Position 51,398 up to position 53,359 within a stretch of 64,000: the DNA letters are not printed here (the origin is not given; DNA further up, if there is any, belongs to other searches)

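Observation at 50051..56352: Six tandem VirB2/TrbC-like pilin paralogs next to a polyprenyl-phosphate-type glycosylation module, with no T4SS machinery visible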

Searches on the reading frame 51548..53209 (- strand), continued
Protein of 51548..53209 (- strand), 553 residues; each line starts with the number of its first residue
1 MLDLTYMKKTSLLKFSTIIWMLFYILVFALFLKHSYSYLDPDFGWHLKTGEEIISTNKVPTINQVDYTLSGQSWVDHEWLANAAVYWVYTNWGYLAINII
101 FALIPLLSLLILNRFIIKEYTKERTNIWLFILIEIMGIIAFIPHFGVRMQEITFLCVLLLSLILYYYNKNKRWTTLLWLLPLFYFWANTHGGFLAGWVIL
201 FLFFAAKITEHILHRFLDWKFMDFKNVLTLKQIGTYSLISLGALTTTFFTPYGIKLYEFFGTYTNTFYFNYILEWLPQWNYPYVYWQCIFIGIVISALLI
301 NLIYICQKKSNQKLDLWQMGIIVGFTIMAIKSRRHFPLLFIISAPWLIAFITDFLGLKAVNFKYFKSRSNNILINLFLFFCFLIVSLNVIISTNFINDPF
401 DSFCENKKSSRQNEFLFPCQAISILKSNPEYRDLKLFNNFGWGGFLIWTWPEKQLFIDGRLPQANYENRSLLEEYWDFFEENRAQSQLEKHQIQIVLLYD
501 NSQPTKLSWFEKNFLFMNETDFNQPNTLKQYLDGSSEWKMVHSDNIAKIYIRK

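Call 90: find_encoding_contigs(protein=P0452, flank=10000, max_places=2)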
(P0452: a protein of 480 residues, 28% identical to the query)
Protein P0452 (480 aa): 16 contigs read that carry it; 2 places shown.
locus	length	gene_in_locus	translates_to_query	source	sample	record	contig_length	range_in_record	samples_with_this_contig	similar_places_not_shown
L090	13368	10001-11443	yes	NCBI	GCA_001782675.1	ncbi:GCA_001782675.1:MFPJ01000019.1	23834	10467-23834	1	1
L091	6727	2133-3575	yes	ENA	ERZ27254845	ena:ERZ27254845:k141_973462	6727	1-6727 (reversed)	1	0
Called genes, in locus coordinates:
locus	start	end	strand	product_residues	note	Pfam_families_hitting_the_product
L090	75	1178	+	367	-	PF00712:DNA_pol3_beta, PF02767:DNA_pol3_beta_2, PF02768:DNA_pol3_beta_3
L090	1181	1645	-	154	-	-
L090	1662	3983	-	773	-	PF13620:CarboxypepD_reg (faint)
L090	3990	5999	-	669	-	PF12846:AAA_10, PF19044:P-loop_TraG, PF01935:DUF87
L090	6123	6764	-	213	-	-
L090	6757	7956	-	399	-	PF12666:PrgI (weak), PF13620:CarboxypepD_reg (weak)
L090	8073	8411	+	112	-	-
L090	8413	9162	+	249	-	-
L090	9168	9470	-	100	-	PF18895:T4SS_pilin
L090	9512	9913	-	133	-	PF18895:T4SS_pilin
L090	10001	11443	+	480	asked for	-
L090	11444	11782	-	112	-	PF18895:T4SS_pilin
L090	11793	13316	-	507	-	PF18895:T4SS_pilin (weak)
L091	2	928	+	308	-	?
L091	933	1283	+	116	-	-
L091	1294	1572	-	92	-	PF18895:T4SS_pilin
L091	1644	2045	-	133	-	PF18895:T4SS_pilin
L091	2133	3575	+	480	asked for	-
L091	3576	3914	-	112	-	PF18895:T4SS_pilin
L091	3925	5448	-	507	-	PF18895:T4SS_pilin (weak)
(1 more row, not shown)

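Call 91: find_encoding_contigs(protein=P0376, flank=10000, max_places=1)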
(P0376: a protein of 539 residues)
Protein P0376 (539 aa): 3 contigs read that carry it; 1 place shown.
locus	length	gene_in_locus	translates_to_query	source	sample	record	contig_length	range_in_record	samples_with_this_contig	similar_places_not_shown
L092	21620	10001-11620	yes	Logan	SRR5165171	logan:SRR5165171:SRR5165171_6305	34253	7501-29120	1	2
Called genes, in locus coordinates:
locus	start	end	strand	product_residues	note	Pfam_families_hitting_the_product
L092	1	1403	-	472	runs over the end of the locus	PF01547:SBP_bac_1, PF13416:SBP_bac_8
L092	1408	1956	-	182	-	PF01209:Ubie_methyltran, PF05175:MTS (weak), PF13489:Methyltransf_23 (weak), PF13847:Methyltransf_31, PF08241:Methyltransf_11, PF08242:Methyltransf_12, PF13649:Methyltransf_25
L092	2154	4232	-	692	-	-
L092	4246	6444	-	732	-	-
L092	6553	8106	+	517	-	PF00535:Glycos_transf_2, PF13641:Glyco_tranf_2_3 (weak), PF13489:Methyltransf_23, PF08241:Methyltransf_11 (weak), PF08242:Methyltransf_12 (weak)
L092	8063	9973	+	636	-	-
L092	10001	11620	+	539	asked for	-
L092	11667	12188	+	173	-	PF14584:DUF4446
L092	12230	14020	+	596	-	PF02421:FeoB_N (faint), PF04760:IF2_N, PF00009:GTP_EFTU, PF00071:Ras (weak), PF01926:MMR_HSR1, PF22042:EF-G_D2, PF03144:GTP_EFTU_D2 (faint), PF11987:IF-2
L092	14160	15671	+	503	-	PF01743:PolyA_pol, PF12627:PolyA_pol_RNAbd, PF01966:HD, PF13735:tRNA_NucTran2_2 (weak)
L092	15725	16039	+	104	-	-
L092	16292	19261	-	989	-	-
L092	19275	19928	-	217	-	-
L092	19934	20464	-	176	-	-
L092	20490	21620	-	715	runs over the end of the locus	PF01935:DUF87, PF12846:AAA_10 (weak), PF19044:P-loop_TraG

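Call 92: find_encoding_contigs(protein=P0450, flank=10000, max_places=1)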
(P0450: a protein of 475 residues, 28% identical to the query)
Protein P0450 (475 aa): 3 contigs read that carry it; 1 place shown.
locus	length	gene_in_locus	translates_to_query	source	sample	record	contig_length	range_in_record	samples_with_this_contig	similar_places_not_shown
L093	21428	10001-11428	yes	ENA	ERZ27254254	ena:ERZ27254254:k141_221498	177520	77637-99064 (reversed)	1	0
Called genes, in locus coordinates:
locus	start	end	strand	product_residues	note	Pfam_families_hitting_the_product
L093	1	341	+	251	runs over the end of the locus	-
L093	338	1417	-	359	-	PF03979:Sigma70_r1_1, PF00140:Sigma70_r1_2, PF04542:Sigma70_r2, PF04539:Sigma70_r3, PF04545:Sigma70_r4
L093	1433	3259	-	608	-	PF01807:Zn_ribbon_DnaG, PF08275:DNAG_N, PF01751:Toprim, PF13155:Toprim_2, PF13662:Toprim_4, PF10410:DnaB_bind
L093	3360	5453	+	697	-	-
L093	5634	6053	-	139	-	-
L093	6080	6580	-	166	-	PF00293:NUDIX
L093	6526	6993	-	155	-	PF00293:NUDIX (weak)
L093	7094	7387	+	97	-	-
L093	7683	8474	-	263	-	-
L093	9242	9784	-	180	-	-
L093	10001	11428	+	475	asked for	-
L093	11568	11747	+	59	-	-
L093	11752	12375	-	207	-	-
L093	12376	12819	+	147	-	PF01668:SmpB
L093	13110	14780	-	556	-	PF00239:Resolvase, PF07508:Recombinase, PF13408:Zn_ribbon_recom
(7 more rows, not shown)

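Call 94: find_encoding_contigs(protein=P0446, flank=10000, max_places=1)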
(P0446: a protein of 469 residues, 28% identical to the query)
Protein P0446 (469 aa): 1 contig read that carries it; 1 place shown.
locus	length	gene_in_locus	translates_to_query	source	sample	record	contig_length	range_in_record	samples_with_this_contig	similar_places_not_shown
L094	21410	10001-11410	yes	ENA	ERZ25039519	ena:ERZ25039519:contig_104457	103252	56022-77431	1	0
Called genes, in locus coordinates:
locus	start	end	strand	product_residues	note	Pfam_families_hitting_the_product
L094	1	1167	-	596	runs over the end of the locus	PF00122:E1-E2_ATPase, PF00702:Hydrolase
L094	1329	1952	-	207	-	PF00156:Pribosyltran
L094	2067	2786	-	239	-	PF00215:OMPdecase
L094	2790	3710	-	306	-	PF01180:DHO_dh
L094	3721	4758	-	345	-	PF01026:TatD_DNase (faint), PF01979:Amidohydro_1, PF12890:DHOase (weak)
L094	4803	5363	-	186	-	PF00300:His_Phos_1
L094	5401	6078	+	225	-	PF18912:DZR_2 (weak), PF00156:Pribosyltran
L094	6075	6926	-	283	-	-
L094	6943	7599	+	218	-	PF00702:Hydrolase, PF13419:HAD_2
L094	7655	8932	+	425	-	-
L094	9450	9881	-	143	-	PF01668:SmpB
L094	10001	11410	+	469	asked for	-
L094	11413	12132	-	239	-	PF01436:NHL (faint)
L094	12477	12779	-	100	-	-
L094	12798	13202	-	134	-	-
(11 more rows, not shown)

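Call 95: find_encoding_contigs(protein=P0424, flank=10000, max_places=1)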
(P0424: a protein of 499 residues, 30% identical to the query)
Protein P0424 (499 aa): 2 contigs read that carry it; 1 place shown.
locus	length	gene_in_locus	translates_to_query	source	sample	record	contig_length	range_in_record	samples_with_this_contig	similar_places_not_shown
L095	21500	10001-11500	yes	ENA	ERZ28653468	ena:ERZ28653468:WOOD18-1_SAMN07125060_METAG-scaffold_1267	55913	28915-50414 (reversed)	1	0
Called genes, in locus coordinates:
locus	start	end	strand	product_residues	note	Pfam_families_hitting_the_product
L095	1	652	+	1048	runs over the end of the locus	-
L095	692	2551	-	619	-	-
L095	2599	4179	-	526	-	PF01551:Peptidase_M23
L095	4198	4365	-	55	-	-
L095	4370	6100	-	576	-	-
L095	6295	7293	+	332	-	-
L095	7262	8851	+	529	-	PF02366:PMT, PF13231:PMT_2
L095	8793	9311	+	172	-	PF00293:NUDIX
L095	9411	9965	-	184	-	-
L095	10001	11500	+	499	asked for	-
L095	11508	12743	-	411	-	-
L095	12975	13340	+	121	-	-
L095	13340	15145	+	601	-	-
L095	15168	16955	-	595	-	PF00122:E1-E2_ATPase, PF08282:Hydrolase_3 (faint), PF00702:Hydrolase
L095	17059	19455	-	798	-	-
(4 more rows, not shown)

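Call 96: find_encoding_contigs(protein=P0466, flank=10000, max_places=1)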
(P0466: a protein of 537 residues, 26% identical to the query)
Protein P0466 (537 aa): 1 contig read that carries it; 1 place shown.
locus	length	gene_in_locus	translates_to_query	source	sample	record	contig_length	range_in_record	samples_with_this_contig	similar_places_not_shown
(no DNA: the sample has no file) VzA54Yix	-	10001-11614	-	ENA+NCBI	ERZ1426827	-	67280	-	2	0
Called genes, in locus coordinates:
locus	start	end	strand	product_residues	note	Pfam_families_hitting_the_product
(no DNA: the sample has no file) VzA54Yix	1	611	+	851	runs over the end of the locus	PF00521:DNA_topoisoIV, PF03989:DNA_gyraseA_C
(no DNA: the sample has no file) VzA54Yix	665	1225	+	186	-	PF18895:T4SS_pilin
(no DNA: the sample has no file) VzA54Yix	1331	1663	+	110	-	PF18895:T4SS_pilin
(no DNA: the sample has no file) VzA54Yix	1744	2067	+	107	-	-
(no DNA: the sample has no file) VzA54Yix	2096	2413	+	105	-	-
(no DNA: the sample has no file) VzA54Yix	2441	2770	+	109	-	PF18895:T4SS_pilin (weak)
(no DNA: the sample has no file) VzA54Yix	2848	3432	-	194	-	-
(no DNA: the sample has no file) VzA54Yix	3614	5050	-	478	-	-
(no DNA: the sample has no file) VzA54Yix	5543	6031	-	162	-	PF00011:HSP20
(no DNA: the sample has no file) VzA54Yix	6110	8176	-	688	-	PF00133:tRNA-synt_1, PF01406:tRNA-synt_1e (faint), PF09334:tRNA-synt_1g, PF00133:tRNA-synt_1, PF08264:Anticodon_1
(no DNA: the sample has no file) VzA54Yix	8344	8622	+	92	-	-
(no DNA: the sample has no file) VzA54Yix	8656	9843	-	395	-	PF00814:TsaD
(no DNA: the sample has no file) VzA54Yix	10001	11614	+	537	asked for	-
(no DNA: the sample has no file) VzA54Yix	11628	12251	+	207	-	PF01209:Ubie_methyltran, PF02353:CMAS, PF13489:Methyltransf_23, PF07021:MetW, PF13847:Methyltransf_31, PF08241:Methyltransf_11, PF08242:Methyltransf_12, PF13649:Methyltransf_25, +1 more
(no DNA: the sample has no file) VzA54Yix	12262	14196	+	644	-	PF00535:Glycos_transf_2, PF10111:Glyco_tranf_2_2, PF13641:Glyco_tranf_2_3 (weak), PF26314:MptA_B_family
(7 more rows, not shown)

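Call 97: find_encoding_contigs(protein=P0473, flank=10000, max_places=1)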
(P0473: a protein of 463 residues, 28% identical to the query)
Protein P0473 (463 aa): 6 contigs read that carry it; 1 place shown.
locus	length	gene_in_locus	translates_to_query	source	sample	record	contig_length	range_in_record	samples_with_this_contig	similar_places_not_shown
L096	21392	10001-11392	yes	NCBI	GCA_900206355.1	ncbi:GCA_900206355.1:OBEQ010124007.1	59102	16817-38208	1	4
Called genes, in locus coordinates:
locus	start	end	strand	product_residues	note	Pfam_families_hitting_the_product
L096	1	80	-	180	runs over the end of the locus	-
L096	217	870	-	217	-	PF06414:Zeta_toxin, PF13671:AAA_33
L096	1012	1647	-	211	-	-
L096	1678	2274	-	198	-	PF00702:Hydrolase, PF13419:HAD_2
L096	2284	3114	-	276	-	PF13403:Hint_2 (weak)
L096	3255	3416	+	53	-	PF01381:HTH_3, PF12844:HTH_19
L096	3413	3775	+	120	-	-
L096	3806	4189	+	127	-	PF20606:DUF6799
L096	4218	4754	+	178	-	PF00085:Thioredoxin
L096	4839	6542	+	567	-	PF02683:DsbD_TM, PF00578:AhpC-TSA, PF08534:Redoxin, PF13905:Thioredoxin_8, PF17991:Thioredoxin_10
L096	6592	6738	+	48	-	-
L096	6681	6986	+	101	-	-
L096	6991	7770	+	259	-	PF00156:Pribosyltran (weak)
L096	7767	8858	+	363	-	PF01321:Creatinase_N, PF00557:Peptidase_M24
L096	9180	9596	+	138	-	PF18895:T4SS_pilin (weak)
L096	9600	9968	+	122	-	PF18895:T4SS_pilin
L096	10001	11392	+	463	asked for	-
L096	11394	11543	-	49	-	-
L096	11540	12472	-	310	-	PF00535:Glycos_transf_2, PF10111:Glyco_tranf_2_2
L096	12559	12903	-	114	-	PF04977:DivIC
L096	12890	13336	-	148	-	PF09424:YqeY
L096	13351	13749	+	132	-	-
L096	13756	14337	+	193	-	-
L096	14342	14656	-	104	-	PF01035:DNA_binding_1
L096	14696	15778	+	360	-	PF07907:YibE_F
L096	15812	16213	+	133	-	PF01475:FUR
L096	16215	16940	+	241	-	PF02535:Zip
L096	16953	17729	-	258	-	-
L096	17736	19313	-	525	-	PF01551:Peptidase_M23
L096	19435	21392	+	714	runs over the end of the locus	PF10162:G8 (weak), PF13229:Beta_helix (weak)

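Call 99: find_encoding_contigs(protein=P0402, flank=10000, max_places=1)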
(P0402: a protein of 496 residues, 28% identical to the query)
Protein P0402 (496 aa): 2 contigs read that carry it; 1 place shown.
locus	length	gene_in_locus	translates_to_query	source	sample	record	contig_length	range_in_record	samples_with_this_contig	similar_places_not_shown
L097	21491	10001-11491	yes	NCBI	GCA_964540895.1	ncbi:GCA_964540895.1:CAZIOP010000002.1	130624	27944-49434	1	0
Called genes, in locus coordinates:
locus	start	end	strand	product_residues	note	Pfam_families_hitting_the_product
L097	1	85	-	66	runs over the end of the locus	PF01632:Ribosomal_L35p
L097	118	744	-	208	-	PF05198:IF3_N, PF00707:IF3_C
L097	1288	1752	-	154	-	PF01668:SmpB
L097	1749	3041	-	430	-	PF05697:Trigger_N, PF00254:FKBP_C, PF05698:Trigger_C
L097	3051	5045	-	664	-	PF03030:H_PPase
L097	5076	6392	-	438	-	PF08529:NusA_N, PF13184:KH_NusA_1st, PF26594:KH_NusA_2nd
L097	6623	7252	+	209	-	-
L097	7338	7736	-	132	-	PF18895:T4SS_pilin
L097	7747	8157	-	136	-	PF18895:T4SS_pilin (weak)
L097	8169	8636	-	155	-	PF18895:T4SS_pilin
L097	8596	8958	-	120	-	PF18895:T4SS_pilin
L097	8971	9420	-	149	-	PF18895:T4SS_pilin (weak)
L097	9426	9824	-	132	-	PF18895:T4SS_pilin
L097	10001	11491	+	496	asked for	-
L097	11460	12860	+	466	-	-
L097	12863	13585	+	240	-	PF00535:Glycos_transf_2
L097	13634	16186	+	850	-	PF00912:Transgly, PF00905:Transpeptidase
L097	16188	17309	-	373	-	PF00712:DNA_pol3_beta, PF02767:DNA_pol3_beta_2, PF02768:DNA_pol3_beta_3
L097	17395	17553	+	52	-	-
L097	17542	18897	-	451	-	PF11638:DnaA_N, PF00308:Bac_DnaA, PF00004:AAA (weak), PF01637:ATPase_2 (weak), PF01695:IstB_IS21, PF08299:Bac_DnaA_C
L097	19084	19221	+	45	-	PF00468:Ribosomal_L34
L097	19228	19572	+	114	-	PF00825:Ribonuclease_P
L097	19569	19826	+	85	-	PF01809:YidD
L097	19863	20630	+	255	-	PF02096:60KD_IMP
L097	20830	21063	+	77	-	-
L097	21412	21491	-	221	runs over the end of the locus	-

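Call 100: find_encoding_contigs(protein=P0479, flank=10000, max_places=1)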
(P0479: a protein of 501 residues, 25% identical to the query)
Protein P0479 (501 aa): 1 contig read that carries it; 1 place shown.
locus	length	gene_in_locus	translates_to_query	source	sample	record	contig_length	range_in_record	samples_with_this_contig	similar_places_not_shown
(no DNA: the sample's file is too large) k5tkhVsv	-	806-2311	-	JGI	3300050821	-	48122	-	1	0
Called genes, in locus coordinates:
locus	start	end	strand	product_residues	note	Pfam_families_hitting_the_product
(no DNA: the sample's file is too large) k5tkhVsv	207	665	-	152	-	PF01668:SmpB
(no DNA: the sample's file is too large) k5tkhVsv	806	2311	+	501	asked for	-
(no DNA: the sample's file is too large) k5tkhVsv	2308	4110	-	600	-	-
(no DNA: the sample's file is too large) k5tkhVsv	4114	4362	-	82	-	PF18901:DUF5657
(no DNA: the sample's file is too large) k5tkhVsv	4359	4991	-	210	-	-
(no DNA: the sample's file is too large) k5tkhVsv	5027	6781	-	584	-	PF08486:SpoIID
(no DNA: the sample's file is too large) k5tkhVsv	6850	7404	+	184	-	PF13399:LytR_C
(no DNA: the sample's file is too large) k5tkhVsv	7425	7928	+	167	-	PF02502:LacAB_rpiB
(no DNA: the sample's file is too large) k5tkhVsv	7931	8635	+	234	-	PF00834:Ribul_P_3_epim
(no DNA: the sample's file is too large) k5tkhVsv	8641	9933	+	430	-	PF00890:FAD_binding_2 (weak), PF01266:DAO, PF01593:Amino_oxidase, PF03486:HI0933_like (weak), PF07992:Pyr_redox_2 (weak), PF12831:FAD_oxidored, PF13450:NAD_binding_8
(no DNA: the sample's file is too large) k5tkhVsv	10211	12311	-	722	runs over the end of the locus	PF00912:Transgly, PF00905:Transpeptidase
